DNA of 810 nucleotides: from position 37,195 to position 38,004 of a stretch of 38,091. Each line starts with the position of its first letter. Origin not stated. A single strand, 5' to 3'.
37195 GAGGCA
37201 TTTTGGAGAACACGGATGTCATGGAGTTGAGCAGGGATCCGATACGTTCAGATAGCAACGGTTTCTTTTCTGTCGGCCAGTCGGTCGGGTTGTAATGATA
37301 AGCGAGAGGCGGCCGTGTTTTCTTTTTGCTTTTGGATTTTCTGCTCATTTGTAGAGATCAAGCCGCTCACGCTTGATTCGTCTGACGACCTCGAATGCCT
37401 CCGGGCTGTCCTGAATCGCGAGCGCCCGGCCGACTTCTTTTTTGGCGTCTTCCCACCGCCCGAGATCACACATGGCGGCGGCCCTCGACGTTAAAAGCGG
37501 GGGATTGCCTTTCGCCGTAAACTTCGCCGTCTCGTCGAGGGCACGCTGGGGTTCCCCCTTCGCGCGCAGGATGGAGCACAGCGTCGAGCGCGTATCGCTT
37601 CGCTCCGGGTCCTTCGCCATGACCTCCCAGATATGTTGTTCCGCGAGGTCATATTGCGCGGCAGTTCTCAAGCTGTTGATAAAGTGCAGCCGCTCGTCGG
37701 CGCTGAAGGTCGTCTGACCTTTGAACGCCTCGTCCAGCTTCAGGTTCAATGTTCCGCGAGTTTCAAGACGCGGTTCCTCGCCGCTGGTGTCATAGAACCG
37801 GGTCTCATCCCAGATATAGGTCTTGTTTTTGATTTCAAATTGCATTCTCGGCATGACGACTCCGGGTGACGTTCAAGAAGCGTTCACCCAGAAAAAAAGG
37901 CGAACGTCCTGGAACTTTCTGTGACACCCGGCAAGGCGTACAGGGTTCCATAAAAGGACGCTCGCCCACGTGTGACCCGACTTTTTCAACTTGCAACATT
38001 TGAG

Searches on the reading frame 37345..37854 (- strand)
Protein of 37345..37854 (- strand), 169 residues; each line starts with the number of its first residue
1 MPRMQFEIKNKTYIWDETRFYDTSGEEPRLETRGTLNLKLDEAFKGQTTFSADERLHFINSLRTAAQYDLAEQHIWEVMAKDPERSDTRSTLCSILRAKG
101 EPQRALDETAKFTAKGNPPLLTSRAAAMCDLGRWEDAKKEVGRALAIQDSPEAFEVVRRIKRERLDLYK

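Call 13: search_protein_families(library=pfam, proteins=[window:37345-37854:-], max_evalue=0.01)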
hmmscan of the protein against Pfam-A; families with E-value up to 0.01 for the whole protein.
window:37345-37854:- (169 aa): 3 families
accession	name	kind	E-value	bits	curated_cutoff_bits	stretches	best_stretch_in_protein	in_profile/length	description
PF14559.12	TPR_19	-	1.2e-05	26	25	0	65-107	4-46/68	Tetratricopeptide repeat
PF13428.12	TPR_14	-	0.002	19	23.5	0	120-153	3-37/44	Tetratricopeptide repeat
PF07719.23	TPR_2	-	0.0064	17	27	0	121-148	4-31/34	Tetratricopeptide repeat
